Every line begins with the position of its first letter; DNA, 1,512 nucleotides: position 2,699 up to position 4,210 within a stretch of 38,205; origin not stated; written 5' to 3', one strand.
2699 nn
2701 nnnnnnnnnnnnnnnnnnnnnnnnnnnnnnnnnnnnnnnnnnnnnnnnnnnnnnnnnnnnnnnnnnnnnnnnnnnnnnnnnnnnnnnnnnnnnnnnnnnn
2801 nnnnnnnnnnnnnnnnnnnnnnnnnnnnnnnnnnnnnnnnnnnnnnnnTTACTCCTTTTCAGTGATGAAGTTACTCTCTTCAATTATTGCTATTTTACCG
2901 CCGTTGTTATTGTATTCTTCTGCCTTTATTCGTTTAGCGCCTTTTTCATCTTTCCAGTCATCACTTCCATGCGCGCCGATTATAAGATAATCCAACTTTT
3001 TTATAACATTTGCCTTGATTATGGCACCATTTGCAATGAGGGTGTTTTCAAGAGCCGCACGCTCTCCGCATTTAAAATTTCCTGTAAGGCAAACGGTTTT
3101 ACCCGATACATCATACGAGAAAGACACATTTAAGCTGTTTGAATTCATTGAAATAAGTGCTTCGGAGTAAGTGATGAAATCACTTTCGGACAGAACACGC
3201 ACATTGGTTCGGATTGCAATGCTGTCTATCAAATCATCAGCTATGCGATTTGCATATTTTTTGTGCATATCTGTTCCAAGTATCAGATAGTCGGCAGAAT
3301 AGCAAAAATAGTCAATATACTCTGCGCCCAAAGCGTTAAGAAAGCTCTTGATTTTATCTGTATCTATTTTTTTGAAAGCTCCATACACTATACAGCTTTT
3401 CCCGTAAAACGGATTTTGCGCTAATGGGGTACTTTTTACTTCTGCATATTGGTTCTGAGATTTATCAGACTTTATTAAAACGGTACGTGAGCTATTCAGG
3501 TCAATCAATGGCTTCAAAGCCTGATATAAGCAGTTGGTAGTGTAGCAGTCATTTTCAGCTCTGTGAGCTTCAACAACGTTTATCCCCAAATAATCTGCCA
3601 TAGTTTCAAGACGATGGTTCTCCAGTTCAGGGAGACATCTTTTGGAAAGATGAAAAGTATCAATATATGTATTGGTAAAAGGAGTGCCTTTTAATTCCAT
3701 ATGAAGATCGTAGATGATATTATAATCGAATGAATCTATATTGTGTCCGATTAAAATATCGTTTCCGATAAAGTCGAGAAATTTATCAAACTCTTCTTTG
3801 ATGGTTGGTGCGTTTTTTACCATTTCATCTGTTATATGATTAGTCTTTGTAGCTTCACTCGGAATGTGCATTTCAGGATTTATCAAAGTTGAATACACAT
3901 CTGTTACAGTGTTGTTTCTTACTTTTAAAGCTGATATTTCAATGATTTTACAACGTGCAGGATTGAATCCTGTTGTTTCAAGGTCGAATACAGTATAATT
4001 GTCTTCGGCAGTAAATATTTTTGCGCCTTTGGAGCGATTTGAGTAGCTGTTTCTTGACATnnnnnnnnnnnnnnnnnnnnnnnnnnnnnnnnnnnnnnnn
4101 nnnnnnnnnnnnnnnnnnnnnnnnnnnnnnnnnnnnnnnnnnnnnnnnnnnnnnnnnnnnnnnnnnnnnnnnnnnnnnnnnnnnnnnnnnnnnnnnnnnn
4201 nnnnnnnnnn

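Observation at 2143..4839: Repressor-linked lysogeny operon ending in a DEDDh exonuclease with two BRCT domains plus a Cys-rich partner protein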

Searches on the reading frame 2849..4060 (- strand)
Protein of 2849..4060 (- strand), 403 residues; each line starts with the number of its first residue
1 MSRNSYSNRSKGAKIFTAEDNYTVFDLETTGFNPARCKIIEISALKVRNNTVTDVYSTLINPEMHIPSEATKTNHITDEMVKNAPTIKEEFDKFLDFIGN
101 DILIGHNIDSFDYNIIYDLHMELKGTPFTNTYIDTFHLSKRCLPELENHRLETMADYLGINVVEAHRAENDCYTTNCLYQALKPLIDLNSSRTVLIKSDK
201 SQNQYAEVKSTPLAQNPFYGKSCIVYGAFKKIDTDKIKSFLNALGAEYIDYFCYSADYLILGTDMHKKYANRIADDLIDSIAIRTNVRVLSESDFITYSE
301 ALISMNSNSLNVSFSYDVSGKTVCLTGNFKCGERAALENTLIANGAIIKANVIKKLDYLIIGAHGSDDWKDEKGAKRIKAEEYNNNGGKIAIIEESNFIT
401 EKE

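Call 3: search_protein_families(library=pfam, proteins=[window:2849-4060:-], max_evalue=0.1)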
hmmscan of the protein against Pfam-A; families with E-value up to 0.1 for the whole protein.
window:2849-4060:- (403 aa): 6 families
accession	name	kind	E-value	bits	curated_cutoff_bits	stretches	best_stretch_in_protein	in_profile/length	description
PF00929.31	RNase_T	-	1.9e-34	120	24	1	24-175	2-160/164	Exonuclease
PF00533.33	BRCT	-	1.7e-10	41.4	21.3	2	215-291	3-70/78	BRCA1 C Terminus (BRCT) domain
PF13482.12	RNase_H_2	-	6.5e-06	26.6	22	1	25-163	3-118/165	RNase_H superfamily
PF12738.14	PTCB-BRCT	-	1.9e-05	25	22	0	323-370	3-49/63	twin BRCT domain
PF21762.3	DEDDh_C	-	2e-05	25.3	27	1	99-175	106-181/188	DNA polymerase III subunit epsilon-like, C-terminal domain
PF03104.25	DNA_pol_B_exo1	-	0.00095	19.1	23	1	14-123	56-182/242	DNA polymerase family B, exonuclease domain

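Call 5: search_protein_families(library=phrogs, proteins=[window:2849-4060:-], max_evalue=0.01)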
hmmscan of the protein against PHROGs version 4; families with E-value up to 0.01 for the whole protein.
window:2849-4060:- (403 aa): 8 families
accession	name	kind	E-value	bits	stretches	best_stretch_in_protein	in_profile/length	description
phrog_192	-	DNA, RNA and nucleotide metabolism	1.1e-48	167.5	1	9-351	95-316/397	DNA polymerase exonuclease subunit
phrog_14632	-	DNA, RNA and nucleotide metabolism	2e-43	149.6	1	7-179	74-239/380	DNA polymerase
phrog_3989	-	unknown function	1.9e-21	77.6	1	305-399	194-289/296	-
phrog_2561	-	DNA, RNA and nucleotide metabolism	1.6e-12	49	1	319-399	90-157/167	DNA ligase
phrog_403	-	DNA, RNA and nucleotide metabolism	1.1e-08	35.3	1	21-162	66-203/321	DNA polymerase exonuclease subunit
phrog_3869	-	DNA, RNA and nucleotide metabolism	4.1e-06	26.6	1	313-370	576-632/656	NAD-dependent DNA ligase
phrog_3498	-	DNA, RNA and nucleotide metabolism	0.00019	22.3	1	308-384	168-240/256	NAD-dependent DNA ligase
phrog_26473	-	unknown function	0.0012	19.8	1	244-287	41-81/138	-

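Call 6: search_protein_families(library=ncbifam, proteins=[window:2849-4060:-], max_evalue=0.01)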
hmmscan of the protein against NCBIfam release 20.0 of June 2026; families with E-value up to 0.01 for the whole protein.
window:2849-4060:- (403 aa): 30 families (the best 25 are shown)
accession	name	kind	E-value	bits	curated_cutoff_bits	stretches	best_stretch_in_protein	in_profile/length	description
NF005289.0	PRK06807.1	equivalog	7.5e-47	160.1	335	1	19-209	7-194/313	3'-5' exonuclease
NF001688.0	PRK00448.1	equivalog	4.9e-42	143.7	873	1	16-209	419-613/1445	PolC-type DNA polymerase III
TIGR01405.1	polC_Gram_pos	equivalog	1.2e-39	135.8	1043.45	1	18-188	187-356/1211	DNA polymerase III subunit alpha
NF005906.0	PRK07883.1-4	equivalog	1.9e-39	135.5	495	1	19-182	5-167/563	DEDD exonuclease domain-containing protein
NF005907.0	PRK07883.1-5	equivalog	1.1e-32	113.2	454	1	21-176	29-185/584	DEDD exonuclease domain-containing protein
NF006316.0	PRK08517.1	equivalog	3.7e-32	111.7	247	1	17-204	67-252/270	3'-5' exonuclease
TIGR01407.1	dinG_rel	hypoth_equivalog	2.9e-31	108.5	547.7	1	22-178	2-157/889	putative DnaQ family exonuclease/DinG family helicase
TIGR00573.1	dnaq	subfamily_domain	4.7e-30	104.7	71.5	1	19-181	6-172/217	exonuclease, DNA polymerase III, epsilon subunit family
NF005836.0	PRK07740.1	equivalog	1.8e-29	102.9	261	1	22-181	61-221/244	hypothetical protein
NF004963.0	PRK06309.1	equivalog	2.1e-29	102.8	245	1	23-195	5-175/232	DNA polymerase III subunit epsilon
NF005981.0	PRK08074.1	equivalog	8e-29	100.2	789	1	19-182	2-165/931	ATP-dependent DNA helicase DinG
NF005905.0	PRK07883.1-3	equivalog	2.1e-26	92.7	508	1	21-176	25-181/581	DEDD exonuclease domain-containing protein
NF004964.0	PRK06310.1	equivalog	1.2e-24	87.1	236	1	20-179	7-167/250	DNA polymerase III subunit epsilon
NF004719.0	PRK06063.1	equivalog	3.2e-22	78.9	389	1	15-185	11-176/331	DEDDh family exonuclease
NF005904.0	PRK07883.1-2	equivalog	1.1e-21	76.7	969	1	19-176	29-187/584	DEDD exonuclease domain-containing protein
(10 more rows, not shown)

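Call 7: search_protein_families(library=padloc, proteins=[window:2849-4060:-], max_evalue=0.01)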
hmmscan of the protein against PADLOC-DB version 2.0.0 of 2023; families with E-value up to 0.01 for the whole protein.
window:2849-4060:- (403 aa): 4 families
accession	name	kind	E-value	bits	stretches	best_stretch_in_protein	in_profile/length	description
PDLC01247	DEDDh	-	1.6e-39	133.8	1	24-179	2-138/139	"CAS-I,CAS-II,CAS-III,CAS-IV,CAS-V,CAS-VI; associated"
PDLC05027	PDC-S48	-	7.7e-29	99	2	20-182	4-166/411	-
PDLC05028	PDC-S48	-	2.9e-22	76.9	1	19-174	17-171/512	-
PDLC03802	RTasHel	-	4.2e-05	20.6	1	23-177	402-506/675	DRT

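Call 28: find_homologous_proteins(query=window:2849-4060:-, max_evalue=1e-10)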
Query window:2849-4060:- (403 aa): 584 proteins with E <= 1e-10 among 3602 candidates; the best 120 are listed.
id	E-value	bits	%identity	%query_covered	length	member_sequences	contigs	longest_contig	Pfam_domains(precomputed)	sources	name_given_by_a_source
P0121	5.2e-266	900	100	100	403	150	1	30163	PF00929.32,PF00533.34,PF21762.4,PF12738.14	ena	-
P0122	2.6e-176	605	67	98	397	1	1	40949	PF00929.32,PF00533.34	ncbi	ncbi:MAG: exonuclease domain-containing protein [Huintestinicola sp.]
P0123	7.9e-168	577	63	99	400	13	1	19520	PF00929.32,PF00533.34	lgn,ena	-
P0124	7.0e-160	551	60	99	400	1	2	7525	PF00929.32,PF00533.34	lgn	-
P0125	2.2e-156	539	61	97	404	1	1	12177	PF00929.32,PF00533.34,PF12738.14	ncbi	-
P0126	1.0e-155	537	61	98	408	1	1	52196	PF00929.32,PF00533.34,PF13482.13,PF12738.14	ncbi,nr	ncbi:MAG: exonuclease domain-containing protein [Ruminococcus sp.]|nr:exonuclease domain-containing 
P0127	1.5e-138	480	57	97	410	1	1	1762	PF00929.32,PF00533.34,PF12738.14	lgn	-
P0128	4.2e-122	426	51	98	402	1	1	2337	PF00929.32,PF00533.34,PF21762.4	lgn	-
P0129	4.7e-122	426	53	98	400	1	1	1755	PF00929.32,PF00533.34,PF21762.4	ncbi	-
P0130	4.8e-122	426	51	97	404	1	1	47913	PF00929.32,PF00533.34,PF21762.4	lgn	-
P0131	2.6e-121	424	51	97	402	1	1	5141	PF00929.32,PF00533.34,PF21762.4,PF12738.14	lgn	-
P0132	5.7e-121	423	52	98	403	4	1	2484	PF00929.32,PF00533.34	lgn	-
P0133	2.5e-117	411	51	97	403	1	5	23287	PF00929.32,PF00533.34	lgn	-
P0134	4.4e-113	397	49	97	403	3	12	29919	PF00929.32,PF00533.34,PF12738.14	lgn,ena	-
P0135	2.7e-109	384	49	96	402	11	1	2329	PF00929.32,PF00533.34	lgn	-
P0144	2.2e-89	319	42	69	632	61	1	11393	PF00929.32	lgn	-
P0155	7.1e-63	231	38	97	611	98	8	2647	PF00929.32,PF13482.13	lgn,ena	-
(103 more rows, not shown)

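Call 32: search_protein_families(library=pfam, proteins=[P0155, P0144], max_evalue=0.001)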
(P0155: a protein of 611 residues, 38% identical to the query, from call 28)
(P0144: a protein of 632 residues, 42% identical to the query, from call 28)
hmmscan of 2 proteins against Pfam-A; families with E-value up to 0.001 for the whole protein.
P0155 (611 aa): 3 families
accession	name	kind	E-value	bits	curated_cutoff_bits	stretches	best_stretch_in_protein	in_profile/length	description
PF00929.31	RNase_T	-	4.1e-35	122.2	24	1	44-197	2-162/164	Exonuclease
PF13482.12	RNase_H_2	-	3.9e-07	30.6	22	1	44-183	2-118/165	RNase_H superfamily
PF00533.33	BRCT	-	6.5e-05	23.5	21.3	1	319-373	6-52/78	BRCA1 C Terminus (BRCT) domain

P0144 (632 aa): 3 families
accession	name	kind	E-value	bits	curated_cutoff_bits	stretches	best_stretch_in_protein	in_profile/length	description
PF00929.31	RNase_T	-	6.1e-35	121.6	24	1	152-307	2-164/164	Exonuclease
PF13482.12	RNase_H_2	-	0.00015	22.2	22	0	153-309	3-136/165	RNase_H superfamily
PF00533.33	BRCT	-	0.00095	19.8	21.3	0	344-409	7-65/78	BRCA1 C Terminus (BRCT) domain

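Call 53: search_solved_structures(query=window:2849-4060:-, max_evalue=0.001, show_alignments=2)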
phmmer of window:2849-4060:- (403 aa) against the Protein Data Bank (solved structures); distinct sequences matched with E-value up to 0.001: 14.
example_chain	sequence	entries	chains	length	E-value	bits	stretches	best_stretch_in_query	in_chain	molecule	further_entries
2p1j_A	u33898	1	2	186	5e-24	88.7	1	20-177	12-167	DNA polymerase III polC-type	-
8zef_A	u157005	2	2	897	1.5e-15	60.8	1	21-178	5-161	3'-5' exonuclease DinG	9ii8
9qpc_A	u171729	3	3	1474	7.5e-13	51.9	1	18-178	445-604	DNA polymerase III PolC-type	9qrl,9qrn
8h18_A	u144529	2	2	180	4.8e-10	42.7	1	21-172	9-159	DnaQ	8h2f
8fyc_K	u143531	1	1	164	5.1e-10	42.6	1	21-182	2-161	DEDDh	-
2gui_A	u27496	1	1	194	1e-09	41.6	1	17-148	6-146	DNA polymerase III epsilon subunit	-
1j53_A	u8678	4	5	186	1.3e-09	41.2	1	18-148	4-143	DNA polymerase III, epsilon chain | DNA polymerase III epsilon subunit | DNA POLYMERASE III SUBUNIT EPSILON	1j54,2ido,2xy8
8fy9_A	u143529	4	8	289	1.6e-09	41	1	21-182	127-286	Cas2-DEDDh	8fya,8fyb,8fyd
5fku_D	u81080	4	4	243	2.7e-09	40.2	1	18-148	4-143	DNA POLYMERASE III SUBUNIT EPSILON | DNA POLYMERASE III EPSILON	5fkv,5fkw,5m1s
9mrd_A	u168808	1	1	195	1.2e-07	34.8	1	17-193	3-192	exodeoxyribonuclease III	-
9mrc_A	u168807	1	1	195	3.4e-07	33.3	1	17-193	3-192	exodeoxyribonuclease III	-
9l85_A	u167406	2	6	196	7.9e-06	28.8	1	14-193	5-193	exodeoxyribonuclease III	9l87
9l8b_A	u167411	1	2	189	3.1e-05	26.8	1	20-184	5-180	exodeoxyribonuclease III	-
4fzx_C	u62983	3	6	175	0.00021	24.1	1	24-178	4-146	Exodeoxyribonuclease 10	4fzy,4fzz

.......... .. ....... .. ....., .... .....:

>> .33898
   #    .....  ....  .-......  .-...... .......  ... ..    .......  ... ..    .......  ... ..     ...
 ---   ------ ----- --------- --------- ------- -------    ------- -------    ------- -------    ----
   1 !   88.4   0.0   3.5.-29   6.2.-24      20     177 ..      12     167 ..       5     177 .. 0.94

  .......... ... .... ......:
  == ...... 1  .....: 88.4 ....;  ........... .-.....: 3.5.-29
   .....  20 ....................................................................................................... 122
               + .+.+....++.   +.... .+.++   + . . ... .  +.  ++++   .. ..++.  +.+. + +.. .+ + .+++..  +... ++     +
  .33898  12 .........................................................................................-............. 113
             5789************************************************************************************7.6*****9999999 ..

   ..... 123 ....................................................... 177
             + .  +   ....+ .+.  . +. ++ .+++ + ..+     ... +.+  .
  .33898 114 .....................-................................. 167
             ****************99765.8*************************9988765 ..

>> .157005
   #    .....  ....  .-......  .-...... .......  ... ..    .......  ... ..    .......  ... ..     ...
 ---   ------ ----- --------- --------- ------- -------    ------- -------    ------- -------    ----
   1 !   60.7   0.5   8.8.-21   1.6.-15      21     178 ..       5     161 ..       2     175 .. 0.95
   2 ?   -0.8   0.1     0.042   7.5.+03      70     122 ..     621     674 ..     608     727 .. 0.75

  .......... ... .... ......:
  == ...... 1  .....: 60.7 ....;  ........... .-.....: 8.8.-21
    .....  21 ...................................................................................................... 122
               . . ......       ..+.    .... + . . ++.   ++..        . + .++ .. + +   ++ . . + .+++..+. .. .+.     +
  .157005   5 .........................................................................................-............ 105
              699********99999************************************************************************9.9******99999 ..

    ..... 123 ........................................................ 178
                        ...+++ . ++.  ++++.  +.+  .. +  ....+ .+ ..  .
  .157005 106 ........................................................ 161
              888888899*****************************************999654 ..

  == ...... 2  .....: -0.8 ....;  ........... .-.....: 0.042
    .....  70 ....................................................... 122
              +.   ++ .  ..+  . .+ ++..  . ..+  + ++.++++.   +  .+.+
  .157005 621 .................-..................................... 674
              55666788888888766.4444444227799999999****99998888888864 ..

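Call 62: search_dna_similar(query=window:2849-4060:-, collection=phages, mode=protein, max_evalue=1e-10, max_rows=25)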
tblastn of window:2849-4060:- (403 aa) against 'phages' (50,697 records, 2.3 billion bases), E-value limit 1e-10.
Records with a match: 76; places in all: 77; records where one place covers at least 80% of the query: 0.
Best place of each record, by identity: <60% 76.
By first word of the organism name: Clostridium 20; Bacteriophage 18; Streptococcus 13; Listeria 7; Clostridioides 4; Campylobacter 3; Staphylococcus 2; Flavobacterium 2; Enterococcus 2; Bacillus 2; and 2 more.
By host as written in the record: - 24; Clostridium difficile 8; Listeria monocytogenes 7; Streptococcus pneumoniae 10B00617 2; Streptococcus suis 8067 2; Clostridium tetani ATCC 9441 2; Clostridium tetani ATCC 19406 2; Clostridium tetani C2 2; and 23 more.
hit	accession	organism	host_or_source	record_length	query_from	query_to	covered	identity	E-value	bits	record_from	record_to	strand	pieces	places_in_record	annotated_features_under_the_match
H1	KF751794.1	Campylobacter phage CJIE4-2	Campylobacter jejuni subsp. jejuni ...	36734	7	262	64%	31.0%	1e-25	115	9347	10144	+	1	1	dnaQ: DNA polymerase III PolC, epsilon subunit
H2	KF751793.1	Campylobacter phage CJIE4-1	Campylobacter jejuni subsp. jejuni ...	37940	7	262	64%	31.0%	1e-25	115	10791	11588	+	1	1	dnaQ: DNA polymerase III PolC, epsilon subunit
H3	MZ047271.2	Campylobacter phage PC10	Campylobacter jejuni L26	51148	7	262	64%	31.0%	1e-25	115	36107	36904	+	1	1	polC: DNA polymerase III PolC-type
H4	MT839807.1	Bacteriophage sp.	human fecal samples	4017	11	296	71%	27.7%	3e-26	116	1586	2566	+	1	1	record has no annotation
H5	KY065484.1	Streptococcus phage IPP44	Streptococcus pneumoniae USA11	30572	21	295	68%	28.2%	3e-11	71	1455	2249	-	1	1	exonuclease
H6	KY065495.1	Streptococcus phage IPP58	Streptococcus pneumoniae GA07228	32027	21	295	68%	28.2%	3e-11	71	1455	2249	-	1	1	exonuclease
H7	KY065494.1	Streptococcus phage IPP57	Streptococcus pneumoniae Sp02-1198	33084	21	295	68%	28.2%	3e-11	71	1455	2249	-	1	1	exonuclease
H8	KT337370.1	Streptococcus phage phiARI0923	Streptococcus pneumoniae 10B00617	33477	21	295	68%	28.2%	3e-11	71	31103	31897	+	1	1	hypothetical protein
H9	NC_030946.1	Streptococcus phage phiARI0923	Streptococcus pneumoniae 10B00617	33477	21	295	68%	28.2%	3e-11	71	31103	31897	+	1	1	3'-5' exoribonuclease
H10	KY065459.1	Streptococcus phage IPP18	Streptococcus pneumoniae 9L/3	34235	21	295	68%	28.2%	3e-11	71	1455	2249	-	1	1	exonuclease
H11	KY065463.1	Streptococcus phage IPP22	Streptococcus pneumoniae 33D/2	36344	21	295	68%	28.2%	3e-11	71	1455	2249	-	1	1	exonuclease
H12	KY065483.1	Streptococcus phage IPP43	Streptococcus pneumoniae 44/3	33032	21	295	68%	27.7%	9e-12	73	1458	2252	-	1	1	exonuclease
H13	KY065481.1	Streptococcus phage IPP41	Streptococcus pneumoniae 23F/10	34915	21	295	68%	27.7%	9e-12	73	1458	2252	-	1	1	exonuclease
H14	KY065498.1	Streptococcus phage IPP62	Streptococcus pneumoniae 48/6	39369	21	295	68%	27.7%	9e-12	73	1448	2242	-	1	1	exonuclease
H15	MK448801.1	Streptococcus phage Javan549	Streptococcus suis 8067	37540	11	296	71%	26.2%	1e-14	82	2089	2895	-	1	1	exonuclease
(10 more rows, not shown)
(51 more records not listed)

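Call 78: search_protein_families(library=padloc, proteins=[P0155], max_evalue=0.001)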
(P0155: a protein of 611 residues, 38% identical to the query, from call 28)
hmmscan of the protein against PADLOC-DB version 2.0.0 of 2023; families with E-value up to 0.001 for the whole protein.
P0155 (611 aa): 3 families
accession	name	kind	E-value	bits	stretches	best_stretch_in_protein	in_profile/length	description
PDLC01247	DEDDh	-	9.7e-38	128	1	43-199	1-138/139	"CAS-I,CAS-II,CAS-III,CAS-IV,CAS-V,CAS-VI; associated"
PDLC05027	PDC-S48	-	3e-30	103.6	1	40-209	4-173/411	-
PDLC05028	PDC-S48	-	6e-26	89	1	41-205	19-182/512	-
